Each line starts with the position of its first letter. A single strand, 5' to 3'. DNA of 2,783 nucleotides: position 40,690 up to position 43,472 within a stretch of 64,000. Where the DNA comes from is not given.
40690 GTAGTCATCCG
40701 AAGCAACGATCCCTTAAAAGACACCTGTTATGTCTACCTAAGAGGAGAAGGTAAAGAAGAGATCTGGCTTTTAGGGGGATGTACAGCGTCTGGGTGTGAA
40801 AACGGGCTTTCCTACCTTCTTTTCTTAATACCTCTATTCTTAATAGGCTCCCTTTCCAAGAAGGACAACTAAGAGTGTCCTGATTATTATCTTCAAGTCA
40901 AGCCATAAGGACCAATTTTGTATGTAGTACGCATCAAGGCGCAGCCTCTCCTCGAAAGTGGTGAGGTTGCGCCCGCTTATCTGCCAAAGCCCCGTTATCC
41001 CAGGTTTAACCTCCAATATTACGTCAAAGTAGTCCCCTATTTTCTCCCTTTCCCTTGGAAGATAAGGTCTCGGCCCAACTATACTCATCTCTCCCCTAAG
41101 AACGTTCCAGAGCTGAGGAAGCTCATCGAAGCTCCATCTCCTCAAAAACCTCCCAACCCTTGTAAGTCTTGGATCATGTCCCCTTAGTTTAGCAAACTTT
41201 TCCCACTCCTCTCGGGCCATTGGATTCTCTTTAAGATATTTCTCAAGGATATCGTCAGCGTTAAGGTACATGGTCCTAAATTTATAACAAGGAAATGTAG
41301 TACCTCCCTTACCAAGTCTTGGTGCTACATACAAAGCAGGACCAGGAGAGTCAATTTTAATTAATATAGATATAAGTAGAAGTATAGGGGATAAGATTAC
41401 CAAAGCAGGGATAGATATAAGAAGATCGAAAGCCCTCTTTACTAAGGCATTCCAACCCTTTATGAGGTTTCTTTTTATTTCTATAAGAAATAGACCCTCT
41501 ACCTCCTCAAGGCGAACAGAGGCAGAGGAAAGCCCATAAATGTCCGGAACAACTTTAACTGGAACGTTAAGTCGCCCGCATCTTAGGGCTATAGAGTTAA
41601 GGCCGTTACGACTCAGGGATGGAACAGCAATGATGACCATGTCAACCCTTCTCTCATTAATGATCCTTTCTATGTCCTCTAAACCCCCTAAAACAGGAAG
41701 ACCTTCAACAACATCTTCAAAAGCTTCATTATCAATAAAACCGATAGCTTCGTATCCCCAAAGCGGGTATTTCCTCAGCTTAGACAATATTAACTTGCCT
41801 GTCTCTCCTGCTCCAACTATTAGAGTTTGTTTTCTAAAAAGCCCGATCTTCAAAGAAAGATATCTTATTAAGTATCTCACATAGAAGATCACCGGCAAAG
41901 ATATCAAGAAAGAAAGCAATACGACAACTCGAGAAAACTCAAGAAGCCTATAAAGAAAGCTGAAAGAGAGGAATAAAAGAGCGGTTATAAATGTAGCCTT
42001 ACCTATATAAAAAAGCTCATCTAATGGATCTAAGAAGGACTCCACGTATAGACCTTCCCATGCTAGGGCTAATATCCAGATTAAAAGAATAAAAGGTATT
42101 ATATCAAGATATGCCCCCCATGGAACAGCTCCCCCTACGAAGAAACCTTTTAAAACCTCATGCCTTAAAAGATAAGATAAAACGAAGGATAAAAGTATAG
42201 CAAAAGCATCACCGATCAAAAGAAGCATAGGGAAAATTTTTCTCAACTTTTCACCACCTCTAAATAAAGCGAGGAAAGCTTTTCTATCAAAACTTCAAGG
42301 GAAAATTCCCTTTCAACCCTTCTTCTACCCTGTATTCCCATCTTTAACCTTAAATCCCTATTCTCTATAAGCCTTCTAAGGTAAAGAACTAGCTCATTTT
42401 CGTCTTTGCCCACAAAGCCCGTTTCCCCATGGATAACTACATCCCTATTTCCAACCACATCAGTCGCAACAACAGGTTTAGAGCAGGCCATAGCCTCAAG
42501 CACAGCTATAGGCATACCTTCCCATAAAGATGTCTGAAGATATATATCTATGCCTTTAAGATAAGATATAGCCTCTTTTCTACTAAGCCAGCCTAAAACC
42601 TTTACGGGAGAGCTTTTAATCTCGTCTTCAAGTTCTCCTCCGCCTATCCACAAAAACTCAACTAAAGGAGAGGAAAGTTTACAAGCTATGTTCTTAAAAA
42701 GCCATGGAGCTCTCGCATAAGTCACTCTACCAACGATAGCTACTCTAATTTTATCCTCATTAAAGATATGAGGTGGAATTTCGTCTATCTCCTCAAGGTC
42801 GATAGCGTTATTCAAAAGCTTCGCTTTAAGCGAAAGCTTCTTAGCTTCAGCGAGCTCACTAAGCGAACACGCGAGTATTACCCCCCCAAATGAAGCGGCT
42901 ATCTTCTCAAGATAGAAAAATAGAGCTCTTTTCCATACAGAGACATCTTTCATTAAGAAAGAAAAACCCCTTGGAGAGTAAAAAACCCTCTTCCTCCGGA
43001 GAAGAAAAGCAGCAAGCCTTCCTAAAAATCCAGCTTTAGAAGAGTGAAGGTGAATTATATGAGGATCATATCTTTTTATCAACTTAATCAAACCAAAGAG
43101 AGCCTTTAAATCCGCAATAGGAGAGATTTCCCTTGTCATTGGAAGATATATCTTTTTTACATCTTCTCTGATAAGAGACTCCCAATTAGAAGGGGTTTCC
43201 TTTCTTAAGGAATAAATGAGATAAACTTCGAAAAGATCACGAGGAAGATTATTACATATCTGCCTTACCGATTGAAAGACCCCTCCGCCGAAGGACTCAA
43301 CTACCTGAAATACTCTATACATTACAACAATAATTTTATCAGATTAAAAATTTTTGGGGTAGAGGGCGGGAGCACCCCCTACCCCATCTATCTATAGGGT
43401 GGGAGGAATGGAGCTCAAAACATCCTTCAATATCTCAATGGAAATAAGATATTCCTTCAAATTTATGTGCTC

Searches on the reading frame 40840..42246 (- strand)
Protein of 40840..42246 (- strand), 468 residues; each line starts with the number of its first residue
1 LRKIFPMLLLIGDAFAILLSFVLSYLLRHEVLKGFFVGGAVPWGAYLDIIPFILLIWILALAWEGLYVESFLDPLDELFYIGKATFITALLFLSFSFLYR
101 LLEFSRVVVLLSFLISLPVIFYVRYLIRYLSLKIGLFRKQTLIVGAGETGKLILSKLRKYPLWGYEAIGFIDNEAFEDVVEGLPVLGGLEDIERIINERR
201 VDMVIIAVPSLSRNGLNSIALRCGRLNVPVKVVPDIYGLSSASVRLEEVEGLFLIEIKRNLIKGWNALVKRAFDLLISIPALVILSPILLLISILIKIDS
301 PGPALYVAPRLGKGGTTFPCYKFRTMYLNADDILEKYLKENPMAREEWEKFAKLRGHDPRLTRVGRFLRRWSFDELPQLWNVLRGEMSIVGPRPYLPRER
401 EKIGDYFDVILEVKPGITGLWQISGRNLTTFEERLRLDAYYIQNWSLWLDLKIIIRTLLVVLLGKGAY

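Call 78: search_protein_families(library=pfam, max_evalue=1e-8, proteins=[window:40840-42246:-])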
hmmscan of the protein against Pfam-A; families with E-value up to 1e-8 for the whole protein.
window:40840-42246:- (468 aa): 2 families
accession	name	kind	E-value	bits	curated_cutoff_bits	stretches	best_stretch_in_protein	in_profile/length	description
PF02397.22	Bac_transf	-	9.4e-67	224.4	27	1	270-462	1-178/179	Bacterial sugar transferase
PF13727.12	CoA_binding_3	-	1.5e-15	58.1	25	1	77-234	17-175/175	CoA-binding domain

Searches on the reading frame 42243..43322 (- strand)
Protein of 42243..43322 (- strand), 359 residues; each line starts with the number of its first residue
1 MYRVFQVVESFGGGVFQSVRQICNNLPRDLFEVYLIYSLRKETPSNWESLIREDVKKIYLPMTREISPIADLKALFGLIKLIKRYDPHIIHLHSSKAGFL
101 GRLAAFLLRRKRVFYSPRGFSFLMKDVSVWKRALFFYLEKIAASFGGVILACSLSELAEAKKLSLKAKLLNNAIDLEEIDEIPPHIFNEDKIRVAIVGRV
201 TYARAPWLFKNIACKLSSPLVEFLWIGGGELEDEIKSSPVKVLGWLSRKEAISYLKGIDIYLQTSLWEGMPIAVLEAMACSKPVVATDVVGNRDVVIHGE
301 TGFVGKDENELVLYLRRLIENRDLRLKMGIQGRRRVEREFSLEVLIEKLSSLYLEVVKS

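Call 8: search_protein_families(library=ncbifam, proteins=[window:42243-43322:-])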
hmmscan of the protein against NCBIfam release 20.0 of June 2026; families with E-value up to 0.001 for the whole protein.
window:42243-43322:- (359 aa): 32 families (the best 25 are shown)
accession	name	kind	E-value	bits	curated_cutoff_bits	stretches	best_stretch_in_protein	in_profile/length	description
TIGR03088.1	stp2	hypoth_equivalog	6.2e-24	84.7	409.05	1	230-355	243-372/374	TIGR03088 family PEP-CTERM/XrtA system glycosyltransferase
NF038229.1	Glyco4_Geo_Pelo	equivalog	1.5e-23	83.4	400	1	235-357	214-337/338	GPMC system family 4 glycosyltransferase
TIGR02149.1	glgA_Coryne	subfamily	2.1e-18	66.6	302.4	1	246-357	272-391/391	glycogen synthase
NF041876.1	EPS_EpsE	equivalog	7.6e-18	64.9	400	1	238-344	276-384/389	exopolysaccharide biosynthesis GT4 family glycosyltransferase EpsE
NF041139.1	TreT_Thcocales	equivalog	2.7e-13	49.5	775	1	248-351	304-407/412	trehalose synthase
TIGR03999.1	thiol_BshA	equivalog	7.2e-13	48.2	273.7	1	240-357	257-374/375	N-acetyl-alpha-D-glucosaminyl L-malate synthase BshA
NF050063.1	ProtGlycPglJ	equivalog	7.5e-13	48.4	500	1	165-337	168-348/363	N-acetylgalactosamine-N,N'-diacetylbacillosaminyl-diphospho-undecaprenol 4-alpha-N-acetylgalactosaminyltransferase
TIGR04063.1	stp3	hypoth_equivalog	5.7e-11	41.9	442.05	1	222-356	246-395/397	TIGR04063 family PEP-CTERM/XrtA system glycosyltransferase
NF038295.1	EPS_HpsP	equivalog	5e-10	38.9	550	1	240-356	270-387/388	hormogonium polysaccharide biosynthesis glycosyltransferase HpsP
NF047684.1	TeichurnBiosyTuaC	equivalog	1.1e-09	37.7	550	1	189-357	217-390/391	teichuronic acid biosynthesis protein TuaC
TIGR03449.1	mycothiol_MshA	equivalog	3.9e-09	35.9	462.5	1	240-357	286-404/406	D-inositol-3-phosphate glycosyltransferase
NF053787.1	GlcN_PG_synth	equivalog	8e-08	31.5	480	1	240-357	243-360/361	N-acetylglucosaminyl phosphatidylglycerol synthase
NF053513.1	Gtran_IagA_BgsA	equivalog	5.2e-07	29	460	1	221-357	189-332/333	LTA glycolipid anchor biosynthesis glycosyltransferase, IagA/BgsA family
NF049988.1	MGlcDAGSynMgs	equivalog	1e-06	28.4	400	1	237-358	269-389/398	alpha-monoglucosyldiacylglycerol synthase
NF038298.1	EPS_HpsO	equivalog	1.5e-06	27.3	575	1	273-356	304-387/388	hormogonium polysaccharide biosynthesis glycosyltransferase HpsO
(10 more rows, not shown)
